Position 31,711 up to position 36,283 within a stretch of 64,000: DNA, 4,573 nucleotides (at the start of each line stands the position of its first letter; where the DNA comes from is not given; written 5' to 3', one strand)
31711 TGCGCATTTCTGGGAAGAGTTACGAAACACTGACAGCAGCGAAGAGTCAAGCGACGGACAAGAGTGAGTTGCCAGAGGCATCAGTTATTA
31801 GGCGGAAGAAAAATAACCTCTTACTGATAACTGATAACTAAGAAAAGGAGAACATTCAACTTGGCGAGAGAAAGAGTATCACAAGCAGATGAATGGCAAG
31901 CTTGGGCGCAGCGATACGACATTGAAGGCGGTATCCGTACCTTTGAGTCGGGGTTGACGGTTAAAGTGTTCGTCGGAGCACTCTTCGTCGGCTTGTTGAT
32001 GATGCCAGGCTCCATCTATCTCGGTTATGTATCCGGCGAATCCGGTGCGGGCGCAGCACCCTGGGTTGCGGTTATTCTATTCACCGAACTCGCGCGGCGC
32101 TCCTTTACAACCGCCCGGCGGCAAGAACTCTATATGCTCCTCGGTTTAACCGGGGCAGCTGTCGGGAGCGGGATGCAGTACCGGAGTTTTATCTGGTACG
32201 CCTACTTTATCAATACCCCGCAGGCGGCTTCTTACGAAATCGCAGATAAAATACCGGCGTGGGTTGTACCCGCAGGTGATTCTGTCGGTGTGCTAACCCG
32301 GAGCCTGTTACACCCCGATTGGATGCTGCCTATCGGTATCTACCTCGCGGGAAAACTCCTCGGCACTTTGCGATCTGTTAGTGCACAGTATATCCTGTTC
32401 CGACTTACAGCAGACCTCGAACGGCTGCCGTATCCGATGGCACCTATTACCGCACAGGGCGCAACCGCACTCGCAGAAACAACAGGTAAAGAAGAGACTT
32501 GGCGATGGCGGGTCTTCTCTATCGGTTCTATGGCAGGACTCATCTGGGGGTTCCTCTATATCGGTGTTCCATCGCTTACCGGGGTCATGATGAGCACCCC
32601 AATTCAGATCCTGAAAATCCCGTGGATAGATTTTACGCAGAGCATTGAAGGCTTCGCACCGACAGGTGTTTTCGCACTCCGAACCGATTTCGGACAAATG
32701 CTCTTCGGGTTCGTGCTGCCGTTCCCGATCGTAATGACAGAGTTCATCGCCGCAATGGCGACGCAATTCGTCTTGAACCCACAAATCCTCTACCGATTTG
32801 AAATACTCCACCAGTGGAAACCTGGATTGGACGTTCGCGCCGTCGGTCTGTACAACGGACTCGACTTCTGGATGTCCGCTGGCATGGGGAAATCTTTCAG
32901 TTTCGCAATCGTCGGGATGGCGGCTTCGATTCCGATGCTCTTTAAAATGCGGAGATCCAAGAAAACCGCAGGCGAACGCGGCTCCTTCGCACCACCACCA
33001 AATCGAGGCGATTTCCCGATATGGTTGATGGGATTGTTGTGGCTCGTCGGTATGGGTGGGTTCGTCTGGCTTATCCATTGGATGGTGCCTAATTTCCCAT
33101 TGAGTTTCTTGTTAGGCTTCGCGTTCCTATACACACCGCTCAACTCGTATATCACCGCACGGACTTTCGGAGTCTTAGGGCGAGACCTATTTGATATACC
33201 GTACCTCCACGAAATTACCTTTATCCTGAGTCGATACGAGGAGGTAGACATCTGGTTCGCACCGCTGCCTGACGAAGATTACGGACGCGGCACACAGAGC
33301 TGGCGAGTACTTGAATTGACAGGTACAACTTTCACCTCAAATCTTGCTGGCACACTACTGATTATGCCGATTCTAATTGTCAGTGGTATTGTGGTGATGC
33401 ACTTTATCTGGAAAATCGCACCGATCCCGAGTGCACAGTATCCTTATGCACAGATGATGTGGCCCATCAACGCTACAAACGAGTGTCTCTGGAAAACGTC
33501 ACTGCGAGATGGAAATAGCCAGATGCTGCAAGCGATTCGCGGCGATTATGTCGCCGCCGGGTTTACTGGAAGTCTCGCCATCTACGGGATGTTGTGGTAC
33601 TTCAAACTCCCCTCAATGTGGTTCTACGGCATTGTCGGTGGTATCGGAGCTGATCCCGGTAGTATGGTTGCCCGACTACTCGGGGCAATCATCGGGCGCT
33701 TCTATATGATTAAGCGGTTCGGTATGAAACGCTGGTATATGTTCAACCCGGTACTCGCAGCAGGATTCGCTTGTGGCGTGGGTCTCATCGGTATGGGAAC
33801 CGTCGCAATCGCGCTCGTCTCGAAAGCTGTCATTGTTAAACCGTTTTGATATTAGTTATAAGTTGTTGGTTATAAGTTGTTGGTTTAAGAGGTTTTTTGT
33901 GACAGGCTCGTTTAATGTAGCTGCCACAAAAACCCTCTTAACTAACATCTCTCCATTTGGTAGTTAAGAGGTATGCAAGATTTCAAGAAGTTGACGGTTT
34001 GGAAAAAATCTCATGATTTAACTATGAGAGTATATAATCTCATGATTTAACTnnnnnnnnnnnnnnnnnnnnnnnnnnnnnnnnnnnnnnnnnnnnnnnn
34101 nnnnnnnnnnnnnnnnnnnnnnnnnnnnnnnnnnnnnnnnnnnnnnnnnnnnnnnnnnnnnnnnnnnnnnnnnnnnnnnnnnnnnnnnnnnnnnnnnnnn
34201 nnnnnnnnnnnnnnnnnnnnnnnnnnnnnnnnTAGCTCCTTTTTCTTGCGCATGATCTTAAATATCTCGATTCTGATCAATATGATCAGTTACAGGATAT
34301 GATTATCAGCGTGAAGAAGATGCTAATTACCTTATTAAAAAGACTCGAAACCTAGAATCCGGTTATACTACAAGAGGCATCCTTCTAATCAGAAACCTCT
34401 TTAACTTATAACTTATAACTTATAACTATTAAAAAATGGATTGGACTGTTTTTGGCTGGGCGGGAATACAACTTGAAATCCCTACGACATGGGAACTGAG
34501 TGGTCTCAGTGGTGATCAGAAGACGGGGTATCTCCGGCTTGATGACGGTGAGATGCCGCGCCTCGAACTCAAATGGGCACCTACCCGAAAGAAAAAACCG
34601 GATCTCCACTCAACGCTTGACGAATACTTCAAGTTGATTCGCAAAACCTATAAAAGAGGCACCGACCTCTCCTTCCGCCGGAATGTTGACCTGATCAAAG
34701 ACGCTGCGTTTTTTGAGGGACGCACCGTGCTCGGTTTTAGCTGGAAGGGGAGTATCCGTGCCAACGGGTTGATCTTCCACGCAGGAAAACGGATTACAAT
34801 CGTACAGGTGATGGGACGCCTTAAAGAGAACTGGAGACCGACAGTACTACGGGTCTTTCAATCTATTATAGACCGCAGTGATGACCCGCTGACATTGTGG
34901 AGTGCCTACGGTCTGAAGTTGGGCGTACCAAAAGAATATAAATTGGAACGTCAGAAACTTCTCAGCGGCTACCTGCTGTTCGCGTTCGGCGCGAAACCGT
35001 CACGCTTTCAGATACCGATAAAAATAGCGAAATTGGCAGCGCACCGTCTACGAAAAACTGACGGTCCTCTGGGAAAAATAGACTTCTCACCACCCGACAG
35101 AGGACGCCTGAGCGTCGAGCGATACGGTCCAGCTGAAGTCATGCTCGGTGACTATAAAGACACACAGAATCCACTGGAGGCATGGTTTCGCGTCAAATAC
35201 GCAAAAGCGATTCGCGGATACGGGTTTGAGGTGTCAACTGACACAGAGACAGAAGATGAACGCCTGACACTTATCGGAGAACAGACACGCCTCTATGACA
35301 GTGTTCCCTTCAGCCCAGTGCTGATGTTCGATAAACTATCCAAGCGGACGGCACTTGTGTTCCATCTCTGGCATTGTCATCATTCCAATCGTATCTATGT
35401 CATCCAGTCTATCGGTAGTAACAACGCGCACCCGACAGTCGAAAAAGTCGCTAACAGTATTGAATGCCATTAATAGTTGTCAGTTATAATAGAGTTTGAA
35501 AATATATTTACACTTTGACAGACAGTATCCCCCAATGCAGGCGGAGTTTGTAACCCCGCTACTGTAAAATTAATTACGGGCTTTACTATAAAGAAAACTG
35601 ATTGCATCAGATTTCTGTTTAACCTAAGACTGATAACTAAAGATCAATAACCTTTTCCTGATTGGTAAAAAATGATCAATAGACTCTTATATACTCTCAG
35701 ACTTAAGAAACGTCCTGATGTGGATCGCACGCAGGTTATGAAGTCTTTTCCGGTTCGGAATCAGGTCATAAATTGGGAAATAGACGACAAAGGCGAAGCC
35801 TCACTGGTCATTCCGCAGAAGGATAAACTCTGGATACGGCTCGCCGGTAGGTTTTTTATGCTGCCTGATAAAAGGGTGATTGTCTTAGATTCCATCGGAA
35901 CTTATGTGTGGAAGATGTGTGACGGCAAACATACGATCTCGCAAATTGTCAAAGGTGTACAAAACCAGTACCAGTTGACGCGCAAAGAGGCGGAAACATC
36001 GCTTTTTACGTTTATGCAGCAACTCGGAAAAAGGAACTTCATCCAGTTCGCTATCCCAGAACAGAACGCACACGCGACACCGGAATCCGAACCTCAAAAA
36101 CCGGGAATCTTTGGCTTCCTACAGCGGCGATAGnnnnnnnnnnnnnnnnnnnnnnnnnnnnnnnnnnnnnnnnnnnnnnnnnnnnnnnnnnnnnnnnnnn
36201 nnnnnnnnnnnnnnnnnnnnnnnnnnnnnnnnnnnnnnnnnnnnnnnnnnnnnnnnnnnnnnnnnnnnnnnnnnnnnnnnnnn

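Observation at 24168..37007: EnvC-FtsEX-like module collapsed into one operon: giant exported pseudo-M28/coiled-coil protein fused to a MacB/FtsX permease, plus MacB-type ATPase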

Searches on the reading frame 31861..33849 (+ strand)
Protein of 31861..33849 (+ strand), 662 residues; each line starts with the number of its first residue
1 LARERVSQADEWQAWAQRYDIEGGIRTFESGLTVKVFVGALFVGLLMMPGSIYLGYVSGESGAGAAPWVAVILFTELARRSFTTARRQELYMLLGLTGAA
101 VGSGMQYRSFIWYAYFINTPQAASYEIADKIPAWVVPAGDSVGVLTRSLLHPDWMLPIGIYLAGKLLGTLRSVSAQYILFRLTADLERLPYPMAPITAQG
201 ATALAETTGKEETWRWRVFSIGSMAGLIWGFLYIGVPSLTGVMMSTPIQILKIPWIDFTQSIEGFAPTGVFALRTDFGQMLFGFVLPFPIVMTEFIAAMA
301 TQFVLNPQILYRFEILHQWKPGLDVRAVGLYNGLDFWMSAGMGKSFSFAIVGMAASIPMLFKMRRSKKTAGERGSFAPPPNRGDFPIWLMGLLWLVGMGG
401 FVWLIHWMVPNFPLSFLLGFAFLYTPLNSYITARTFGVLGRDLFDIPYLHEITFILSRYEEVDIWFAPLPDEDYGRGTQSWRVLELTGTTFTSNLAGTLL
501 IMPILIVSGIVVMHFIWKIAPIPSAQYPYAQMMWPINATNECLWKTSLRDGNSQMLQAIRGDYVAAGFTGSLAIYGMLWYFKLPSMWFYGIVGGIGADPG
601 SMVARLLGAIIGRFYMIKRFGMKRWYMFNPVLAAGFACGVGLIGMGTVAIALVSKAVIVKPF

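Call 4: search_protein_families(library=pfam, proteins=[window:31861-33849:+], max_evalue=0.01)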
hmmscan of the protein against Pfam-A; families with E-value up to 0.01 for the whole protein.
window:31861-33849:+ (662 aa): 0 families

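Call 5: search_protein_families(library=ncbifam, proteins=[window:31861-33849:+], max_evalue=0.01)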
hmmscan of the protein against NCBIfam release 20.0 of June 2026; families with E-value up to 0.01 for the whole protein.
window:31861-33849:+ (662 aa): 0 families

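Call 30: search_solved_structures(query=A2, max_evalue=10)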
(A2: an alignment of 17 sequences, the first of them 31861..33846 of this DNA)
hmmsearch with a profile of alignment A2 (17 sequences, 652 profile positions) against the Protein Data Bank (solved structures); distinct sequences matched with E-value up to 10: 0.

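Call 31: search_protein_families(library=pfam, alignment_id=A2, max_evalue=1)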
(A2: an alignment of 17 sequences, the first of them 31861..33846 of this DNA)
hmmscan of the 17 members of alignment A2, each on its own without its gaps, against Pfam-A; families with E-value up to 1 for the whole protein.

A. member 1, window:31861-33846:+ (662 aa): 0 families

B. families by the number of members that match (of 17 scanned): 6 families
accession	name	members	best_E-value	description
PF03169.20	OPT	1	1.2e-05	OPT oligopeptide transporter protein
PF21192.3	NMD3_OB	1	0.15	NMD3 OB-fold domain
PF20705.2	DUF6821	1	0.15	Family of unknown function (DUF6821)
PF14012.11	DUF4229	1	0.23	Protein of unknown function (DUF4229)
PF16079.10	Phage_holin_5_2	1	0.43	Phage holin family Hol44, in holin superfamily V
PF15879.10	MWFE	1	0.97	NADH-ubiquinone oxidoreductase MWFE subunit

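Call 36: search_protein_families(library=ncbifam, alignment_id=A2, max_evalue=1)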
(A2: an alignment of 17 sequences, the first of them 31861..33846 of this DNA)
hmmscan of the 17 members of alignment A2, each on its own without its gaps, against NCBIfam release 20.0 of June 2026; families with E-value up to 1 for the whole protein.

A. member 1, window:31861-33846:+ (662 aa): 0 families

B. families by the number of members that match (of 17 scanned): 3 families
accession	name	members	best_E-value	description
TIGR00728.1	OPT_sfam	2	1.3e-07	OPT family oligopeptide transporter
NF009235.0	PRK12585.1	1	0.098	putative monovalent cation/H+ antiporter subunit G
NF011043.0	PRK14473.1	1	0.29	F0F1 ATP synthase subunit B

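Call 54: find_homologous_proteins(query=A2, max_evalue=0.001)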
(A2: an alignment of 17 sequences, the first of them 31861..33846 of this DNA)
Query A2 (17 sequences) (662 aa, profile of the alignment): 549 proteins with E <= 0.001 among 8000 candidates; the best 120 are listed.
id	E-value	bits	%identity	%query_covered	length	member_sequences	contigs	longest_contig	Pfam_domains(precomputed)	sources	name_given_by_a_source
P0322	0.0e+0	1015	45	96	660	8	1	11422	-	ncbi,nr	ncbi:MAG: peptide transporter [Armatimonadetes bacterium]|nr:peptide transporter [Armatimonadota bac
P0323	1.7e-296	1003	44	96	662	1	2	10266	-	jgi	jgi:hypothetical protein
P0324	1.9e-295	1000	45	96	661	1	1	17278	-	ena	-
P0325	2.1e-295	1000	47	96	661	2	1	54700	-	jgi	jgi:hypothetical protein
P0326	3.7e-295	999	46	96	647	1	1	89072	-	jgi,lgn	jgi:hypothetical protein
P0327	8.2e-295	998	45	96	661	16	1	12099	-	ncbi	ncbi:MAG: peptide transporter [Armatimonadia bacterium]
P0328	1.7e-292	990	44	96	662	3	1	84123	-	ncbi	-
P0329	1.5e-291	987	46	96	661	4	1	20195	-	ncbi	-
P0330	1.4e-289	981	43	96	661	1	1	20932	-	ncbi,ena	-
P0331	2.1e-289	980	43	97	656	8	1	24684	-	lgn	-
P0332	2.1e-289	980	45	96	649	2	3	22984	-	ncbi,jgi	-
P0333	3.5e-289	979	44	96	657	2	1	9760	-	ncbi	-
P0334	2.5e-287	973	44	96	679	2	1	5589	-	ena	-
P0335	8.5e-287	971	44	97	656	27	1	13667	-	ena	-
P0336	1.4e-286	971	42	98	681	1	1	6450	-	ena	-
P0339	2.3e-286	970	44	99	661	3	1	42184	PF03169.21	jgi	-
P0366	7.9e-281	952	71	100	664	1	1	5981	PF03169.21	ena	-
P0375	5.1e-279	946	41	98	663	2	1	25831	PF03169.21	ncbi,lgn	-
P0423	3.9e-269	913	43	97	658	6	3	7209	PF03169.21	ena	-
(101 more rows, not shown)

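Call 101: search_protein_families(library=pfam, alignment_id=A7, max_evalue=1)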
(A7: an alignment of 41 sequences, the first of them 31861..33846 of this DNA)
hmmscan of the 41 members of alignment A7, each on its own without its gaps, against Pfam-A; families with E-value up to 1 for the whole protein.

A. member 1, window:31861-33846:+ (662 aa): 0 families

B. families by the number of members that match (of 41 scanned): 10 families
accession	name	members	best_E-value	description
PF03169.20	OPT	2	1e-05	OPT oligopeptide transporter protein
PF16051.10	DUF4797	1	0.071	Domain of unknown function (DUF4797)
PF00060.32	Lig_chan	1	0.092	Ligand-gated ion channel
PF14147.11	Spore_YhaL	1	0.1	Sporulation protein YhaL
PF20705.2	DUF6821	1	0.12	Family of unknown function (DUF6821)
PF14012.11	DUF4229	1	0.31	Protein of unknown function (DUF4229)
PF16080.10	Phage_holin_2_3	1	0.32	Bacteriophage holin family HP1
PF16935.10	Hol_Tox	1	0.36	Putative Holin-like Toxin (Hol-Tox)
PF21778.2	DUF6873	1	0.64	Family of unknown function (DUF6873)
PF16079.10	Phage_holin_5_2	1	0.88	Phage holin family Hol44, in holin superfamily V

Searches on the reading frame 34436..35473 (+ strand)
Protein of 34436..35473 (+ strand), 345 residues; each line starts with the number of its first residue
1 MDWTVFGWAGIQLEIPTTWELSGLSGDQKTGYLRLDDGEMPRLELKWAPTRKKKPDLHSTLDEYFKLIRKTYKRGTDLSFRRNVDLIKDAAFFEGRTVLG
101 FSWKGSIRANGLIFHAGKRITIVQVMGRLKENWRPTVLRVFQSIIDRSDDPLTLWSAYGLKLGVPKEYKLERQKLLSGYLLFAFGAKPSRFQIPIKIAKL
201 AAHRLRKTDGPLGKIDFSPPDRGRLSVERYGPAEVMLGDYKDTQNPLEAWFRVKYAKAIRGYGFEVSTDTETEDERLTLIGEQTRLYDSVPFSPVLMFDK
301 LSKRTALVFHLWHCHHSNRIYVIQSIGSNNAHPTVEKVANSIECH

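Call 4: search_protein_families(library=pfam, proteins=[window:34436-35473:+], max_evalue=0.01)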
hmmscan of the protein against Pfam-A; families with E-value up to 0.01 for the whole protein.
window:34436-35473:+ (345 aa): 0 families

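Call 5: search_protein_families(library=ncbifam, proteins=[window:34436-35473:+], max_evalue=0.01)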
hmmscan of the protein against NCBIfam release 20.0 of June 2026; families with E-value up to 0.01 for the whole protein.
window:34436-35473:+ (345 aa): 0 families

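Call 32: search_solved_structures(query=A3, max_evalue=10)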
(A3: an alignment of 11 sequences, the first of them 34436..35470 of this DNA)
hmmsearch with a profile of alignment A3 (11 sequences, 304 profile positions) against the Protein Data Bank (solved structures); distinct sequences matched with E-value up to 10: 1.
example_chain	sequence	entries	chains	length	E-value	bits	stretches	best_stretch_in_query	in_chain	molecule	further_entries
9riu_A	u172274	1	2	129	0.95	11.7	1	187-271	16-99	Variable Domain of Heavy-Chain only Antibody (VHH)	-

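Call 106: search_protein_families(library=pfam, alignment_id=A3, max_evalue=1)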
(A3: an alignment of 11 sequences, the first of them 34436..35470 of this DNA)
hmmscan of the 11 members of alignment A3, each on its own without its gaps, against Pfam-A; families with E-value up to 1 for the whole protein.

A. member 1, window:34436-35470:+ (345 aa): 0 families

B. families by the number of members that match (of 11 scanned): 7 families
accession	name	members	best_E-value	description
PF20097.4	DUF6487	2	0.02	Domain of unknown function (DUF6487)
PF12647.12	RNHCP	1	0.078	RNHCP domain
PF07696.17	7TMR-DISMED2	1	0.14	7TMR-DISM extracellular 2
PF13660.11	DUF4147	1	0.2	Domain of unknown function (DUF4147)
PF23363.1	DUF7089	1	0.22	Family of unknown function (DUF7089)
PF20120.5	DUF6510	1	0.24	Family of unknown function (DUF6510)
PF08209.17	Sgf11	1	0.45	Sgf11 (transcriptional regulation protein)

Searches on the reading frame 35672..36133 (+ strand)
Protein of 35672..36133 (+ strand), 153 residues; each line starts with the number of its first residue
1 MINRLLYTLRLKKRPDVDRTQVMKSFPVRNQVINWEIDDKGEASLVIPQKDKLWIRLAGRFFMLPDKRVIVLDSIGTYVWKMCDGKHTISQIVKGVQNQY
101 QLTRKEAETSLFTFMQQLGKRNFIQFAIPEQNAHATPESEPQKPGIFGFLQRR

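Call 4: search_protein_families(library=pfam, proteins=[window:35672-36133:+], max_evalue=0.01)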
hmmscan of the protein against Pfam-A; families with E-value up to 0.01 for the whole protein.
window:35672-36133:+ (153 aa): 1 family
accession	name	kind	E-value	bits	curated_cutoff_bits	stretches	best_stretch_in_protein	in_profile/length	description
PF05402.18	PqqD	-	8.3e-12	45.7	23.4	1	63-124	4-67/67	Coenzyme PQQ synthesis protein D (PqqD)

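Call 5: search_protein_families(library=ncbifam, proteins=[window:35672-36133:+], max_evalue=0.01)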
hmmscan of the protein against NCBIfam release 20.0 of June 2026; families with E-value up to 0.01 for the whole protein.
window:35672-36133:+ (153 aa): 6 families
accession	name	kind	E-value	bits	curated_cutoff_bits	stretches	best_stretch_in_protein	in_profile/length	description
TIGR04248.1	SCM_PqqD_rel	equivalog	8.5e-11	41.9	100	1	67-123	24-80/84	SynChlorMet cassette protein ScmD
NF033536.1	lasso_PqqD_Bac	exception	5.4e-08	32.9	80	1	72-125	34-87/88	lasso peptide biosynthesis PqqD family chaperone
TIGR03859.1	PQQ_PqqD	equivalog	5.6e-08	32.5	46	1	62-124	19-80/81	pyrroloquinoline quinone biosynthesis peptide chaperone PqqD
TIGR04302.1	geo_PqqD_fam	equivalog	8.6e-08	32.6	100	1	59-126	36-102/102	GeoRSP system PqqD family peptide chaperone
NF050069.2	PqqD_rel_WgkC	exception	0.00044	20.2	110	1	49-124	8-86/103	PqqD family peptide maturation chaperone WgkC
NF002535.0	PRK02079.1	equivalog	0.0017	18.1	101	1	62-125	28-90/92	pyrroloquinoline quinone biosynthesis peptide chaperone PqqD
